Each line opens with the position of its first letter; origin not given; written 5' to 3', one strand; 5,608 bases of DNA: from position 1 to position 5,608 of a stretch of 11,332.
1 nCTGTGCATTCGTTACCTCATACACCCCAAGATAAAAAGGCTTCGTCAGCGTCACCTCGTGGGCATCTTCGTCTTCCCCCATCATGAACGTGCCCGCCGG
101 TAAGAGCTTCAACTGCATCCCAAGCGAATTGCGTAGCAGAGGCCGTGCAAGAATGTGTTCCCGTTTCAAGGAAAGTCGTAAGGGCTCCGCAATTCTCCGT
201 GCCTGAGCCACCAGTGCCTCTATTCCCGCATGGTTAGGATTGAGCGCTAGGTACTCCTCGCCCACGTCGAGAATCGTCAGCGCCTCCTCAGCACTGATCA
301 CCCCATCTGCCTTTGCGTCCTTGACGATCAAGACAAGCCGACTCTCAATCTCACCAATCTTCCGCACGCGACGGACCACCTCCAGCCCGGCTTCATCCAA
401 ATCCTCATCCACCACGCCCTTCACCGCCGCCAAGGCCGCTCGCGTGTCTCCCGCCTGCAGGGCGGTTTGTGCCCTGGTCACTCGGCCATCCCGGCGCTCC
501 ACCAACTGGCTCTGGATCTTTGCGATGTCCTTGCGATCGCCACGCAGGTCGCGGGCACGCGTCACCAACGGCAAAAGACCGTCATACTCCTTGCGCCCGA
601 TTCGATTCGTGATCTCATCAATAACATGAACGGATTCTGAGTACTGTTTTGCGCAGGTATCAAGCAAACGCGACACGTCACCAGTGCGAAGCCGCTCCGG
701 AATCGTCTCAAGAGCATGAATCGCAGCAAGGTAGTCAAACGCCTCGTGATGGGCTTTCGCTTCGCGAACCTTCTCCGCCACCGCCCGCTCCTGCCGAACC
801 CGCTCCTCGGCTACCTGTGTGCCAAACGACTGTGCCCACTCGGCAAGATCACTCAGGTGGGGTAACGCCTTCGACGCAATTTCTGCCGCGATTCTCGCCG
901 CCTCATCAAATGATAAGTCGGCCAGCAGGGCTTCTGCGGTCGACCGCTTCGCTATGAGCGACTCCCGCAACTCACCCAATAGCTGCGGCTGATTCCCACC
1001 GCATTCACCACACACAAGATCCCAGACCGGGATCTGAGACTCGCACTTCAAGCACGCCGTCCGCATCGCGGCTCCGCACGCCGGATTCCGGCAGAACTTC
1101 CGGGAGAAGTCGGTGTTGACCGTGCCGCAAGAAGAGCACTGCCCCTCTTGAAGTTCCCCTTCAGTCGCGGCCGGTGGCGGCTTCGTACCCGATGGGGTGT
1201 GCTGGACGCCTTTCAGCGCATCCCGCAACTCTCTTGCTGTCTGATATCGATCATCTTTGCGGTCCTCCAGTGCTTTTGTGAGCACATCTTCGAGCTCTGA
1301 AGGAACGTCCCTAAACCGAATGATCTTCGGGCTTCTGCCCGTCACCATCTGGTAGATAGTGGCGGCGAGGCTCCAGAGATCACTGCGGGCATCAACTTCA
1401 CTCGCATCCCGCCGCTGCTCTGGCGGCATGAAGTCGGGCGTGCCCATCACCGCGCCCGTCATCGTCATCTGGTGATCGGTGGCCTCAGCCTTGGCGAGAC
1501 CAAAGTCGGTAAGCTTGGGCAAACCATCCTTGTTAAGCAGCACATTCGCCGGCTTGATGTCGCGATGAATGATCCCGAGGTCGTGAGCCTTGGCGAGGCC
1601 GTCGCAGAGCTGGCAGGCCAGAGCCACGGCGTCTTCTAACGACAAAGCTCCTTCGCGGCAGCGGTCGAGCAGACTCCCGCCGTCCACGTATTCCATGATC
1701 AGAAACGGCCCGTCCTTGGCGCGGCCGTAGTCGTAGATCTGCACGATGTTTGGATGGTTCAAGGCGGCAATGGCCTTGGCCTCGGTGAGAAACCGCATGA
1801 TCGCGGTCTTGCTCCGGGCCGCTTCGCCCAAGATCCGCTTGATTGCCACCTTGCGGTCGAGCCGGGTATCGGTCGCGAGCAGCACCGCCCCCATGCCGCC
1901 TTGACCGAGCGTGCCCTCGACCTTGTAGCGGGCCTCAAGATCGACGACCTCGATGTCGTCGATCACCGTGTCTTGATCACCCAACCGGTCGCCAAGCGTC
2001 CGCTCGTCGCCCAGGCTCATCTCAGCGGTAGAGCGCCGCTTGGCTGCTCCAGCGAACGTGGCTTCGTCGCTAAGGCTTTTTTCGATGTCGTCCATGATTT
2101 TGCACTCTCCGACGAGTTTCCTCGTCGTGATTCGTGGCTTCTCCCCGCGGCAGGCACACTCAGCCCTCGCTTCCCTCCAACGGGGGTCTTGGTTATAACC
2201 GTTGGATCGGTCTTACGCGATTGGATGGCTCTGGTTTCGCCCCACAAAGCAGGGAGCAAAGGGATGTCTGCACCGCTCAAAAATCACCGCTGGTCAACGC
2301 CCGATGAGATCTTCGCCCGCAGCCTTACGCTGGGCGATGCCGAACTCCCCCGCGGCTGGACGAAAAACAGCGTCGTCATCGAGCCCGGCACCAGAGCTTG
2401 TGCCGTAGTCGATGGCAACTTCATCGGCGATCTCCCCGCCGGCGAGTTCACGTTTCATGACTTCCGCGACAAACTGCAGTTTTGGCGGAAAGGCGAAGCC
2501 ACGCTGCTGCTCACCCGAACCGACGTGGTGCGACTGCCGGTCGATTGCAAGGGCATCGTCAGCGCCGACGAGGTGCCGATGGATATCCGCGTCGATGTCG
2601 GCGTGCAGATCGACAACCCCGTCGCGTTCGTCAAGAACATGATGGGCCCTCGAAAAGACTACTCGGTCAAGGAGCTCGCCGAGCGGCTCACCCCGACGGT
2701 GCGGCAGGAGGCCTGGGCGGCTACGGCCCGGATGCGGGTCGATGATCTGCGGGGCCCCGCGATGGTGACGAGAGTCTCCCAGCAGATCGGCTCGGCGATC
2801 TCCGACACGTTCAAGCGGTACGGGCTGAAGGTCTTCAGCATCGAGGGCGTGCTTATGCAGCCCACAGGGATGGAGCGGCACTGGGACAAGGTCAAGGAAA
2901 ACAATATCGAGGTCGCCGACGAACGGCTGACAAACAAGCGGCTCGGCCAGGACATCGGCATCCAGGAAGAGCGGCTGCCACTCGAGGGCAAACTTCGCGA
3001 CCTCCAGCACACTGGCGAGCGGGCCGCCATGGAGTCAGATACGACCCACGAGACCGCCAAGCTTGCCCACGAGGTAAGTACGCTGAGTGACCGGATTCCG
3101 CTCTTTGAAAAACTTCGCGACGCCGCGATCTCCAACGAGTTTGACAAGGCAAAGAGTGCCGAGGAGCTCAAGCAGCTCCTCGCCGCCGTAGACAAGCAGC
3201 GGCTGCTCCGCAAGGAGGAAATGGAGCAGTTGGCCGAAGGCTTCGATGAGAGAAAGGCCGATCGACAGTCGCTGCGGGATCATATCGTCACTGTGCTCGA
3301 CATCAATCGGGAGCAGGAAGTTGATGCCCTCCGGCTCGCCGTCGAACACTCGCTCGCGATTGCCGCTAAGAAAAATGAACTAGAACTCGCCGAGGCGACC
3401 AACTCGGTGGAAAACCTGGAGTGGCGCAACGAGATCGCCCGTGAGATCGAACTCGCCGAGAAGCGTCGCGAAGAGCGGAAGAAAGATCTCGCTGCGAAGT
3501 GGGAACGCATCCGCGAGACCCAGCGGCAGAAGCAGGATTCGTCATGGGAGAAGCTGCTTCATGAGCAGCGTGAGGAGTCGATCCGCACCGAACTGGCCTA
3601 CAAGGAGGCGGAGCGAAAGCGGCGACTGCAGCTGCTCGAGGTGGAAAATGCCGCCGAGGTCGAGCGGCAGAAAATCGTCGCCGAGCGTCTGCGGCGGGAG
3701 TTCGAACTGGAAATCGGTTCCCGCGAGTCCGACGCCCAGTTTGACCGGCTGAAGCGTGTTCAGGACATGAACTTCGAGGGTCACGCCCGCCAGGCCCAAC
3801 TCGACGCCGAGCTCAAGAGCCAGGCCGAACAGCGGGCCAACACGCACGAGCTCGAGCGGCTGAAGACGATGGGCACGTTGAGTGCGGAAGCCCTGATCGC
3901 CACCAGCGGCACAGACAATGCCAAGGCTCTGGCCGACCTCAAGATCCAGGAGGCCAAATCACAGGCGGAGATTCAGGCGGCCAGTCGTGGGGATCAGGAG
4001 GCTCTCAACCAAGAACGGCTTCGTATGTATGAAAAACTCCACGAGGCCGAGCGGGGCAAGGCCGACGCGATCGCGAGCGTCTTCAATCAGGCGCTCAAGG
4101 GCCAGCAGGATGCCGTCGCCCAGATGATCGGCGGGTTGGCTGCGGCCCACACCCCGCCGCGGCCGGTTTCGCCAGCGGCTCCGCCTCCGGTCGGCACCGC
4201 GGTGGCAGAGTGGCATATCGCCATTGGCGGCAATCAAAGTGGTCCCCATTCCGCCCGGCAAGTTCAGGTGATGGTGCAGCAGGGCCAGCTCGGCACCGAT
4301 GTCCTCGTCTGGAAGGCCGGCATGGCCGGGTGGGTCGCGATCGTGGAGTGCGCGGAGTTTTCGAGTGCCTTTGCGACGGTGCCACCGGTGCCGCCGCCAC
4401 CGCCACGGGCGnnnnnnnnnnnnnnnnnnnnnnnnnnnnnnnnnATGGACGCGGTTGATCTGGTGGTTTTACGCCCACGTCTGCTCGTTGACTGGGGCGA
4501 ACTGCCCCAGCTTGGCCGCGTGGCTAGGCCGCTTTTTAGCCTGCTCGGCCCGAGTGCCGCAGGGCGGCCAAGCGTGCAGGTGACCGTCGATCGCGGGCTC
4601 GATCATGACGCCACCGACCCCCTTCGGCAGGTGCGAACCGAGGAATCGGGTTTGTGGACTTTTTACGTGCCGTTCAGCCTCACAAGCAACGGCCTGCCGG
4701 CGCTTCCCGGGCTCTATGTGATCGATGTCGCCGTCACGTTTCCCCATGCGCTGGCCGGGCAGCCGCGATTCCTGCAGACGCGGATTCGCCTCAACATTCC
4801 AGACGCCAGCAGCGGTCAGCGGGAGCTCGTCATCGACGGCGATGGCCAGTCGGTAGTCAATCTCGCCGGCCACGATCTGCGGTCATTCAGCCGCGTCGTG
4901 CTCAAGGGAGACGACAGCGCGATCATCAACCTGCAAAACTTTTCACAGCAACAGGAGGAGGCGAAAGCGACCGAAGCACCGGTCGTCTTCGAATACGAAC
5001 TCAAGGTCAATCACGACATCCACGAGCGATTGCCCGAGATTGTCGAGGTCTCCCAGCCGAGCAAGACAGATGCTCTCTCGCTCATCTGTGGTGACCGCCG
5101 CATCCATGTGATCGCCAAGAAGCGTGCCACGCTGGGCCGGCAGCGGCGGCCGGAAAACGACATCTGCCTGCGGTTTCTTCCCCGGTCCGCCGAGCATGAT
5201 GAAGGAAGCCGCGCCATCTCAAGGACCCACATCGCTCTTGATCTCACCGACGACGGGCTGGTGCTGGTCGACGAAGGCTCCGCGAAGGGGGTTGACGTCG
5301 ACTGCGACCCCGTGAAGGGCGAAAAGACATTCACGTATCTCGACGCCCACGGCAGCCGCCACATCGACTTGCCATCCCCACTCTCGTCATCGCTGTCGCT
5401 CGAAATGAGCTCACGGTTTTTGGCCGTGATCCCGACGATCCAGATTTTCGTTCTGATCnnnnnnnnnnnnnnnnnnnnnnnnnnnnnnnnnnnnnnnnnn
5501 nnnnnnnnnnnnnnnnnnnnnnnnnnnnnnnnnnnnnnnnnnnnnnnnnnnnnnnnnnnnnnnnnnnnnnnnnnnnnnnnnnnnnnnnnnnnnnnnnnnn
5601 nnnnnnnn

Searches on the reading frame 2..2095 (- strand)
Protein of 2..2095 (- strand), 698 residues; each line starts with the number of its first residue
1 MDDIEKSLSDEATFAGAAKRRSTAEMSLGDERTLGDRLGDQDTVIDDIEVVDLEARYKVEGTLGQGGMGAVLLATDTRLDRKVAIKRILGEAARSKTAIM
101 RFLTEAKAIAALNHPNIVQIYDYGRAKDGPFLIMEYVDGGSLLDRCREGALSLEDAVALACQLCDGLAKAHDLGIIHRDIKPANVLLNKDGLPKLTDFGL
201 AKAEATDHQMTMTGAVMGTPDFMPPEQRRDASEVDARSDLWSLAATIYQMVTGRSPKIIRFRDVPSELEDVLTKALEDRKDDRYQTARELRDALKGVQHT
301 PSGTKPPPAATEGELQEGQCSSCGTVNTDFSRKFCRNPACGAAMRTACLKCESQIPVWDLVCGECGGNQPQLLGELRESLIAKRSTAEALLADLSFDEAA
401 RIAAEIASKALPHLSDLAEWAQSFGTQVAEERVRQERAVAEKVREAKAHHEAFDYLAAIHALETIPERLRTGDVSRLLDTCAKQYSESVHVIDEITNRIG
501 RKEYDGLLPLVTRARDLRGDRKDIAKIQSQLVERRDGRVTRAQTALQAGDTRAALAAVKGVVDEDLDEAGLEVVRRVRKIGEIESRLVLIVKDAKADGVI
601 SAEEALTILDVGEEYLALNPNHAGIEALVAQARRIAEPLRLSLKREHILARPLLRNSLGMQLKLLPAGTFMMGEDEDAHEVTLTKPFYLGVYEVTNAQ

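Call 75: search_protein_families(library=pfam, proteins=[window:2-2095:-], max_evalue=0.01)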
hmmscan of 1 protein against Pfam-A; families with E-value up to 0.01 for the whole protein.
seq(698 aa): 6 families
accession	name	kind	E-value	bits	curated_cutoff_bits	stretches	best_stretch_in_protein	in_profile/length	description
PF00069.31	Pkinase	-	2.6e-47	161.9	31.7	1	57-256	1-196/263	Protein kinase domain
PF07714.23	PK_Tyr_Ser-Thr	-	3.8e-33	115.3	23.1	1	59-256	3-204/258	Protein tyrosine and serine/threonine kinase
PF03109.22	ABC1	-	4.4e-06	26.5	22.9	1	130-213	143-226/244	ABC1 atypical kinase-like domain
PF12773.13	DZR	-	4.3e-05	24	27.3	1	320-366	1-45/45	Double zinc ribbon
PF01636.29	APH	-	0.00018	21.8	23.2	1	94-173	32-110/239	Phosphotransferase enzyme family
PF14531.12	Kinase-like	-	0.001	18.9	25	0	158-254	149-248/289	Kinase-like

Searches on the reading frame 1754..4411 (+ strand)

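Call 10: search_protein_families(library=pfam, proteins=[window:1754-4411:+], max_evalue=0.01)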
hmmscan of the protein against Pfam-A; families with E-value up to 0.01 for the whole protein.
window:1754-4411:+ (886 aa): 2 families
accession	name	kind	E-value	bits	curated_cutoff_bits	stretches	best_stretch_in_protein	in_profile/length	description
PF14237.11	GYF_2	-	5.9e-15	55.2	25.8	1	820-869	1-50/50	GYF domain 2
PF13421.11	Band_7_1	-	0.00068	19.8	24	1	284-378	109-204/211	SPFH domain-Band 7 family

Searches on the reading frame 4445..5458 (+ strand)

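Call 10: search_protein_families(library=pfam, proteins=[window:4445-5458:+], max_evalue=0.01)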
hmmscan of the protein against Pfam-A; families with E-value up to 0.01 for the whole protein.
window:4445-5458:+ (338 aa): 1 family
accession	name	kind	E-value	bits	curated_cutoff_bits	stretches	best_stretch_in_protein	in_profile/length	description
PF00498.31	FHA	-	0.0011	19.8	20.7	1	229-286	2-47/67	FHA domain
